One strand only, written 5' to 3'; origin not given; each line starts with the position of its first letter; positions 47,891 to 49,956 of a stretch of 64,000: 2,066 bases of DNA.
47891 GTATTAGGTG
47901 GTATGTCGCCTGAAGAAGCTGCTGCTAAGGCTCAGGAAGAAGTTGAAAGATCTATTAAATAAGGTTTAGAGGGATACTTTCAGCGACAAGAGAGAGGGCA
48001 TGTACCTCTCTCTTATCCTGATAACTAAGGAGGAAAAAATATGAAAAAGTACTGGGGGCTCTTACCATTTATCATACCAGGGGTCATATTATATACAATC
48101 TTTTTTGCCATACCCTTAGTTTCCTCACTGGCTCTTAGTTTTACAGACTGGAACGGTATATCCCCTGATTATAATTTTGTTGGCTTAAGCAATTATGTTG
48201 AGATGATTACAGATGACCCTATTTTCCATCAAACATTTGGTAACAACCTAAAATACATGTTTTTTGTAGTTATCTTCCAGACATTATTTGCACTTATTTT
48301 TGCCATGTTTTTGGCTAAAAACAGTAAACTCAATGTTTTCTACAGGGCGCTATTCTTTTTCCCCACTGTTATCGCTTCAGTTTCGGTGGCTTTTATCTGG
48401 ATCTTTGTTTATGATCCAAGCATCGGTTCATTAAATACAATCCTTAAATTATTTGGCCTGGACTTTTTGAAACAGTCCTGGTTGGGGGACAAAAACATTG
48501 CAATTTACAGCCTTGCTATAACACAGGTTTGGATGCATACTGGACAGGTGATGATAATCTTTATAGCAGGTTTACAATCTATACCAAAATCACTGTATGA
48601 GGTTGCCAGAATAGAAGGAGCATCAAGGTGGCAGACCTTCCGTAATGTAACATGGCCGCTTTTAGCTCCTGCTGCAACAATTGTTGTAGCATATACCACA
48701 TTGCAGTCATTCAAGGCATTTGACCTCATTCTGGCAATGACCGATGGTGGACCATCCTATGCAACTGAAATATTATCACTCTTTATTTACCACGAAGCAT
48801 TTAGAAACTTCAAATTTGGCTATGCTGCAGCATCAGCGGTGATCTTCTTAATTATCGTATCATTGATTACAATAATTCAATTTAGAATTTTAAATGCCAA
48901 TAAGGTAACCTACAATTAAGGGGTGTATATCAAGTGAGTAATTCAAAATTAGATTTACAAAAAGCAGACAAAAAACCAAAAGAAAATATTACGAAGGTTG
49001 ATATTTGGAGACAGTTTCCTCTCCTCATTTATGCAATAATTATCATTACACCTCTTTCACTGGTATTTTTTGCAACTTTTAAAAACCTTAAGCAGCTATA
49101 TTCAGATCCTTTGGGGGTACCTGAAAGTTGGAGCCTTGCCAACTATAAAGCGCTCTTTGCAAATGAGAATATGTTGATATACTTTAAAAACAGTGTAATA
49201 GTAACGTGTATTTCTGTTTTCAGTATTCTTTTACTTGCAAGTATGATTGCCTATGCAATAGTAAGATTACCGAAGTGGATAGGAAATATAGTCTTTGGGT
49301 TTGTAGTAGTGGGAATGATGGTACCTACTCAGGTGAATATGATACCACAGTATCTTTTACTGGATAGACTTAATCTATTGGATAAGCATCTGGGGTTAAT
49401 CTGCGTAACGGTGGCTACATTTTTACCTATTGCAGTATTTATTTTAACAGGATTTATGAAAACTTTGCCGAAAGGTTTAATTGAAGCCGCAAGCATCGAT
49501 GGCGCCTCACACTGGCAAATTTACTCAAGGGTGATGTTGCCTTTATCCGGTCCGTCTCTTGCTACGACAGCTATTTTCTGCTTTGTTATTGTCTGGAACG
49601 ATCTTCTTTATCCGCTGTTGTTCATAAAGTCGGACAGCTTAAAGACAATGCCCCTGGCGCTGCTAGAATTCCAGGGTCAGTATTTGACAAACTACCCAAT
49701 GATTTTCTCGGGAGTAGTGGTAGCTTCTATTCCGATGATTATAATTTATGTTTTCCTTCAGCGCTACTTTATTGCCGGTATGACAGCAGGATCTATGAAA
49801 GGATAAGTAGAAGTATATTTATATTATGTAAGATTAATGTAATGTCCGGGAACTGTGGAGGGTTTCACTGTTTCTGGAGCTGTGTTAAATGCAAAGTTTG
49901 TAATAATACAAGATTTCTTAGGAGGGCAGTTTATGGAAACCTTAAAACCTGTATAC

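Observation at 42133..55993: Candidate undescribed sulfoquinovose / SQ-glycerol catabolic operon: sulfo-EMP-like logic built from non-canonical parts and ending in a tungsten AOR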

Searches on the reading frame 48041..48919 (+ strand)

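Call 3: search_protein_families(library=pfam, proteins=[window:48041-48919:+])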
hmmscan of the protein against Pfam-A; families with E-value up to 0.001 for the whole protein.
window:48041-48919:+ (292 aa): 1 family
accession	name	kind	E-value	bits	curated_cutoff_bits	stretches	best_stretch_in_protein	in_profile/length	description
PF00528.27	BPD_transp_1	-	2.9e-17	63.4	26.4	1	85-285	2-179/184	Binding-protein-dependent transport system inner membrane component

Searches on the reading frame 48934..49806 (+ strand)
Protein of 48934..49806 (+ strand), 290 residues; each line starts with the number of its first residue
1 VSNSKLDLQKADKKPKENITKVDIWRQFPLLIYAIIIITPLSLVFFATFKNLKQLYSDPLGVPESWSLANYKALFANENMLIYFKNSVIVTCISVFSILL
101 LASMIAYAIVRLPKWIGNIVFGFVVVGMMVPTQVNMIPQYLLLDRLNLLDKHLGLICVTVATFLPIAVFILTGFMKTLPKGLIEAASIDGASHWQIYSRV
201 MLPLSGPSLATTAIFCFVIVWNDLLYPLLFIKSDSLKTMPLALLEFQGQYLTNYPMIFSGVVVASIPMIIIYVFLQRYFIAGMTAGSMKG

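Call 3: search_protein_families(library=pfam, proteins=[window:48934-49806:+])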
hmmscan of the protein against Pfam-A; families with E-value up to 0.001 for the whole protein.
window:48934-49806:+ (290 aa): 1 family
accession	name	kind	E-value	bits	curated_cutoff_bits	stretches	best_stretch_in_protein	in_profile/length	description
PF00528.27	BPD_transp_1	-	1.2e-19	71.2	26.4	1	100-283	3-182/184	Binding-protein-dependent transport system inner membrane component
